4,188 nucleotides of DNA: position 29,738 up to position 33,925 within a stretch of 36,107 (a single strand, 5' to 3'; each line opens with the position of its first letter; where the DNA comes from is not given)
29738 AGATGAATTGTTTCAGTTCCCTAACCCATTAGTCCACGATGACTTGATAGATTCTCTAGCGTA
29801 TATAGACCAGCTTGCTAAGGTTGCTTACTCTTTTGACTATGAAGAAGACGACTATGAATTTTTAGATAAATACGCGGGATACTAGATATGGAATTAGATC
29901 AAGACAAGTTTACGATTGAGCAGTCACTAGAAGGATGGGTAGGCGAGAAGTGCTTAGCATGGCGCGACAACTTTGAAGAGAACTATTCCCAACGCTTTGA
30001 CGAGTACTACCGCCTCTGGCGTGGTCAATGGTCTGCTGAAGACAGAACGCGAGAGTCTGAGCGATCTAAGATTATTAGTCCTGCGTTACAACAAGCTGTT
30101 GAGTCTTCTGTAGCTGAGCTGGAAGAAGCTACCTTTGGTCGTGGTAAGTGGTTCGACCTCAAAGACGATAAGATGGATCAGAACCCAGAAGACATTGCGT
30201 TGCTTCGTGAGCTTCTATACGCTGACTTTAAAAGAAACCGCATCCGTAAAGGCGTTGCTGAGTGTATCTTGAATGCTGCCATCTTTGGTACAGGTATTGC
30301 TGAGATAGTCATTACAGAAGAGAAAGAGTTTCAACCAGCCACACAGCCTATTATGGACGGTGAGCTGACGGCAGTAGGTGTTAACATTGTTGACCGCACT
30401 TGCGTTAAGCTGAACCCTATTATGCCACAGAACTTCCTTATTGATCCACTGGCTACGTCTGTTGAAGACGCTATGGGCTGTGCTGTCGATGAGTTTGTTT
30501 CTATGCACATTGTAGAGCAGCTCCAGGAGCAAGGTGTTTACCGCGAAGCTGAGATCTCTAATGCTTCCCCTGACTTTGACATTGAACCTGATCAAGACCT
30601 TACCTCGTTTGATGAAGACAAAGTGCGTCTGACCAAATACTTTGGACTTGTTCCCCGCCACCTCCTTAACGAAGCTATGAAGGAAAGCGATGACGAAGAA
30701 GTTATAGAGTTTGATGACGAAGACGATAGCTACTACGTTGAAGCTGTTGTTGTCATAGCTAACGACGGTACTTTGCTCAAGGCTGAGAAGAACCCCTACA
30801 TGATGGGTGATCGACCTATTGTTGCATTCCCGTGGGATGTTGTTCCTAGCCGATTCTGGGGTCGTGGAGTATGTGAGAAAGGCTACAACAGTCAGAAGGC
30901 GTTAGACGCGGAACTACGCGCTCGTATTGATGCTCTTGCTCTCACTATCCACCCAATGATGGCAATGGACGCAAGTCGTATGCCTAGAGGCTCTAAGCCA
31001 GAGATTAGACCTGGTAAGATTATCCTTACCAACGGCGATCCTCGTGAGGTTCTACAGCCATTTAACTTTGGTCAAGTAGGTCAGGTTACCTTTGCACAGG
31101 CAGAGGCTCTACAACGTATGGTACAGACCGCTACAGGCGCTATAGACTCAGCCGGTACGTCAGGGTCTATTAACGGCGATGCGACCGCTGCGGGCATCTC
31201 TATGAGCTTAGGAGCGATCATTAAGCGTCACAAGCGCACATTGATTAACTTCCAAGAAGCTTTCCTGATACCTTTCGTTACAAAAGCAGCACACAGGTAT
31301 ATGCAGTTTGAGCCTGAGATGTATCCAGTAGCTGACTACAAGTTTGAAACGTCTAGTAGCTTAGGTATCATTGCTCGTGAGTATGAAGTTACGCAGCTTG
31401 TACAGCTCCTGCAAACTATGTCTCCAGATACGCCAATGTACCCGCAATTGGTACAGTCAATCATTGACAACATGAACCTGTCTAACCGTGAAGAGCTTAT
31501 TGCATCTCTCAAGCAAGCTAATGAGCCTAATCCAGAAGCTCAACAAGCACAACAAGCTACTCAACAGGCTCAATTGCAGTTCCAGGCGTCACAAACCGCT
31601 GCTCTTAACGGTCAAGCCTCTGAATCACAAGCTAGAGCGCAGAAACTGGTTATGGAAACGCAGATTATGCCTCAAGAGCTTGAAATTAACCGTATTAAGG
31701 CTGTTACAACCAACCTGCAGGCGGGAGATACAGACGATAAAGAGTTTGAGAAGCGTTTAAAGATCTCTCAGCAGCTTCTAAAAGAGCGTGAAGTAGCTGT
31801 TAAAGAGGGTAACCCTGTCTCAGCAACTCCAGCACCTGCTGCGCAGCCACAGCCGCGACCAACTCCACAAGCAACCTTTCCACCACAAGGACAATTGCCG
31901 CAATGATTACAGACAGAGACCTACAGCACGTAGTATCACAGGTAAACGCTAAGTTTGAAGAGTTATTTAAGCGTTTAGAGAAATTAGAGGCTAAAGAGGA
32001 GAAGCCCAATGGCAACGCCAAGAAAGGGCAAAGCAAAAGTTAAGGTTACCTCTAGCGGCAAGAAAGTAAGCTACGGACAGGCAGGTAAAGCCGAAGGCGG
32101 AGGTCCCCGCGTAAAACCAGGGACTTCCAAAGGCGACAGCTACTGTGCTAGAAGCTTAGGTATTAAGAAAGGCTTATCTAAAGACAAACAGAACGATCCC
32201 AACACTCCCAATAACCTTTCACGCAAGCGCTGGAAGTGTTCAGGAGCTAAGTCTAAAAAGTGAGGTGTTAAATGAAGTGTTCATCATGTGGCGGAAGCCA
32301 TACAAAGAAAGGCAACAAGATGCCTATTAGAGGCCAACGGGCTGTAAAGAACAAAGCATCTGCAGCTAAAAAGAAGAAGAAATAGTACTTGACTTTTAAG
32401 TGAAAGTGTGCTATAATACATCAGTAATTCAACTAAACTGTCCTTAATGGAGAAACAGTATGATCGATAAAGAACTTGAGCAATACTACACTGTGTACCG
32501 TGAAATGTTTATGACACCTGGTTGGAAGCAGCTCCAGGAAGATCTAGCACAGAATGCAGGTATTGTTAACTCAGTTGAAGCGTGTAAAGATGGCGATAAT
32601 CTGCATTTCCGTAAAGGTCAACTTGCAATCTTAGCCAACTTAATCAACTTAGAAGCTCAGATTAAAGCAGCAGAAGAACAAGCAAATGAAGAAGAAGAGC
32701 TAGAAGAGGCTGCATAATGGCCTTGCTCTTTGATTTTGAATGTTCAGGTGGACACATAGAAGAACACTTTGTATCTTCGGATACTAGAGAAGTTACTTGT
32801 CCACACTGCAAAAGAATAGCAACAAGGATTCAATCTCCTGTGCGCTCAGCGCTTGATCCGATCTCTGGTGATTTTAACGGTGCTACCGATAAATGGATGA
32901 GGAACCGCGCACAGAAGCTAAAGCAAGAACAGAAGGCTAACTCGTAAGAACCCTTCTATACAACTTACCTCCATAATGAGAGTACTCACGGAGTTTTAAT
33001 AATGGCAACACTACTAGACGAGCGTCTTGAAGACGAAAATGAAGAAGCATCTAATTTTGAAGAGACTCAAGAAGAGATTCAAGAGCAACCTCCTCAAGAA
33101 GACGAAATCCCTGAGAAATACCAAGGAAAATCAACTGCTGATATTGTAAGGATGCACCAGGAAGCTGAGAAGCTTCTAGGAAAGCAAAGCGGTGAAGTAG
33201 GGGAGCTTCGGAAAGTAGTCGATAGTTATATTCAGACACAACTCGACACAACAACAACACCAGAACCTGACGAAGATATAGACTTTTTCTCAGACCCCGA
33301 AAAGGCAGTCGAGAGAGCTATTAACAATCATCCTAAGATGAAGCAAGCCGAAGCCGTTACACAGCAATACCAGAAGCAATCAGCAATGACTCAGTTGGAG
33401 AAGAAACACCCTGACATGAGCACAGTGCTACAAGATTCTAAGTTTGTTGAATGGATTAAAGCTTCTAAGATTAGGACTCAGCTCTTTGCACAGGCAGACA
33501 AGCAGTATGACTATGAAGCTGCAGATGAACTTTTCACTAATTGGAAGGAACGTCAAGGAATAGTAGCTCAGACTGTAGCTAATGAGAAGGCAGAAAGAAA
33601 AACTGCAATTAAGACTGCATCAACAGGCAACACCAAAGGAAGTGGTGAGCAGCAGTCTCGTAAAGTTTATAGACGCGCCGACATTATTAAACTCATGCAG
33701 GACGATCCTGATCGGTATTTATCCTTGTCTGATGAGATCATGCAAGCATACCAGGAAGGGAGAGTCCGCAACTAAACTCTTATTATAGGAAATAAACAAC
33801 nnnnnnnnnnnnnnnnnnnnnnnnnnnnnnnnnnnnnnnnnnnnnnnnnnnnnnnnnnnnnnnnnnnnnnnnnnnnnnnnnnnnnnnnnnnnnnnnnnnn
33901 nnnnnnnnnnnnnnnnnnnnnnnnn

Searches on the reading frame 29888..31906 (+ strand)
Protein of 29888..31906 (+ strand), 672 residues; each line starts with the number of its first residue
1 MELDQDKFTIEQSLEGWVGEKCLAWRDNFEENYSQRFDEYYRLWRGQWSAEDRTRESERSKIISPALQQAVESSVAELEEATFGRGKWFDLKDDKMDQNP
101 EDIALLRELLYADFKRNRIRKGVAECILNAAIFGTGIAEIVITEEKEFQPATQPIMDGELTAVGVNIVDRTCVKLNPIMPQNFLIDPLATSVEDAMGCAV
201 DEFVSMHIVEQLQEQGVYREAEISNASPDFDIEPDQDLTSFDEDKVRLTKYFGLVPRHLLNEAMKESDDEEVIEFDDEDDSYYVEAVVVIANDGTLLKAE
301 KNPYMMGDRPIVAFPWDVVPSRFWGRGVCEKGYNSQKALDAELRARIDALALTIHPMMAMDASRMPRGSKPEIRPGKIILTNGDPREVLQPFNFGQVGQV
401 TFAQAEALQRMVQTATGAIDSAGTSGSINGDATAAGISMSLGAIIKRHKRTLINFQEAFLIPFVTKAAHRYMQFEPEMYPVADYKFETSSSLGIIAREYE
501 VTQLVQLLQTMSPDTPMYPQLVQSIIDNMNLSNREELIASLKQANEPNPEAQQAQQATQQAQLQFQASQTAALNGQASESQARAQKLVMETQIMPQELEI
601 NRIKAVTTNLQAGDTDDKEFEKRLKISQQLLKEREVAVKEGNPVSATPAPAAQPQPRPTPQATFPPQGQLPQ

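Call 8: search_protein_families(library=phrogs, proteins=[window:29888-31906:+], max_evalue=0.001)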
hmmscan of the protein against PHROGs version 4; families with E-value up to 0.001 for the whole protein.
window:29888-31906:+ (672 aa): 3 families
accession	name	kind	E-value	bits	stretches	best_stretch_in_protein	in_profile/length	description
phrog_1216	-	head and packaging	1.3e-54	186.9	2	146-634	185-683/714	portal protein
phrog_332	-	connector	5.9e-45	154.6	1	32-588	27-556/560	head-tail adaptor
phrog_156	-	head and packaging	1.5e-14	54.3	2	97-432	91-423/681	portal protein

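Call 9: search_protein_families(library=pfam, proteins=[window:29888-31906:+], max_evalue=0.01)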
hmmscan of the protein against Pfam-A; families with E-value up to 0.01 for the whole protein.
window:29888-31906:+ (672 aa): 3 families
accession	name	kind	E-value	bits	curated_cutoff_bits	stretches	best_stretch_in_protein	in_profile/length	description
PF23899.1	SU10_portal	-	4.5e-26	91.9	30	1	142-564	158-593/593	Phage SU10 portal protein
PF16510.12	P22_portal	-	9.3e-10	38.1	26.1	2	497-586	500-593/594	Phage P22-like portal protein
PF12236.14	Head-tail_con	-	4.9e-07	29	27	1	308-413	248-353/489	Bacteriophage head to tail connecting protein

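Call 75: search_dna_similar(query=window:29888-31903:+, collection=phages, mode=protein, max_rows=20, max_evalue=0.00001)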
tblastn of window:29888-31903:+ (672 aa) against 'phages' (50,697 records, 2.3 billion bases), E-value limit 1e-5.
Records with a match: 27; places in all: 27; records where one place covers at least 80% of the query: 0.
Best place of each record, by identity: <60% 27.
By first word of the organism name: Roseobacter 11; Pelagibacter 4; Rhizobium 3; Vibrio 2; Puniceispirillum 2; Aeromonas 2; Microcystis 1; Caudoviricetes 1; Sinorhizobium 1.
By host as written in the record: Rhodobacteraceae bacterium FZCC0040 4; Rhodobacteraceae bacterium FZCC0023 4; Candidatus Pelagibacter sp. HTCC7211 3; Vibrio anguillarum PF4 2; Candidatus Puniceispirillum marinum IMCC1322 2; Microcystis sp. SG03 1; Rhodobacteraceae bacterium FZCC0042 1; Rhodobacteraceae bacterium FZCC0089 1; and 9 more.
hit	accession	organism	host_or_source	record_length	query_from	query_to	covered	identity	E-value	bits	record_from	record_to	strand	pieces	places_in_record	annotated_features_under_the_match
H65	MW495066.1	Microcystis phage MaAM05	Microcystis sp. SG03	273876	42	482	66%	24.5%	5e-11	72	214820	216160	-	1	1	hypothetical protein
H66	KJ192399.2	Vibrio phage CHOED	Vibrio anguillarum PF4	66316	117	509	58%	24.3%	1e-10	71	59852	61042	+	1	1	portal protein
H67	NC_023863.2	Vibrio phage CHOED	Vibrio anguillarum PF4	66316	117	509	58%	24.3%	1e-10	71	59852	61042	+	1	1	head-tail adaptor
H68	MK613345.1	Roseobacter phage CRP-3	Rhodobacteraceae bacterium FZCC0040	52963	121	519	59%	23.9%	5e-14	82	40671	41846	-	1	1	putative portal protein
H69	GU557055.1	Puniceispirillum phage HMO-2011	Candidatus Puniceispirillum marinum ...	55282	121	512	58%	23.3%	9e-11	72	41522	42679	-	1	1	putative portal protein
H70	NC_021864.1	Puniceispirillum phage HMO-2011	Candidatus Puniceispirillum marinum ...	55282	121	512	58%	23.3%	9e-11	72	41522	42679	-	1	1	head-tail adaptor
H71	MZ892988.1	Roseobacter phage CRP-212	Rhodobacteraceae bacterium FZCC0040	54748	105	519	62%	21.9%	4e-12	76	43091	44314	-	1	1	putative portal protein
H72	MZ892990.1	Roseobacter phage CRP-345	Rhodobacteraceae bacterium FZCC0042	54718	106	515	61%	22.0%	2e-12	77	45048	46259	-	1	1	putative portal protein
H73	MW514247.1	Roseobacter phage CRP-13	Rhodobacteraceae bacterium FZCC0023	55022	116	509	59%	22.6%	2e-12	77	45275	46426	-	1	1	putative portal protein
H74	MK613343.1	Roseobacter phage CRP-1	Rhodobacteraceae bacterium FZCC0023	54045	121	512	58%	22.7%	1e-12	77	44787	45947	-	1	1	putative portal protein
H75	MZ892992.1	Roseobacter phage CRP-738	Rhodobacteraceae bacterium FZCC0089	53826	118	519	60%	22.1%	1e-11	74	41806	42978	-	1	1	putative portal protein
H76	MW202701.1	Caudoviricetes sp.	Manatee Spring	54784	121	531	61%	21.3%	2e-12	77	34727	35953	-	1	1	portal protein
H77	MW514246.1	Roseobacter phage CRP-9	Rhodobacteraceae bacterium FZCC0023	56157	116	508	58%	21.9%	9e-12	75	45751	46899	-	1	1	putative portal protein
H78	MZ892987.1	Roseobacter phage CRP-207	Rhodobacteraceae bacterium FZCC0040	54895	131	509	56%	22.1%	3e-9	66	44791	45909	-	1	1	putative portal protein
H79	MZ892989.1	Roseobacter phage CRP-235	Rhodobacteraceae bacterium FZCC0040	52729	105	512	61%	20.5%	1e-10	71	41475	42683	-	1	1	putative portal protein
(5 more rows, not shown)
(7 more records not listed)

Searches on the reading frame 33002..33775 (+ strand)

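Call 8: search_protein_families(library=phrogs, proteins=[window:33002-33775:+], max_evalue=0.001)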
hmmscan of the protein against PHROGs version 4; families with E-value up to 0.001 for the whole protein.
window:33002-33775:+ (257 aa): 1 family
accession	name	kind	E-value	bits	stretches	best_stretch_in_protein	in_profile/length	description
phrog_13678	-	unknown function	7.2e-13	49.8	1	21-256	59-299/300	-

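Call 9: search_protein_families(library=pfam, proteins=[window:33002-33775:+], max_evalue=0.01)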
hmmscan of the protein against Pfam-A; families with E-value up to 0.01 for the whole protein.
window:33002-33775:+ (257 aa): 0 families
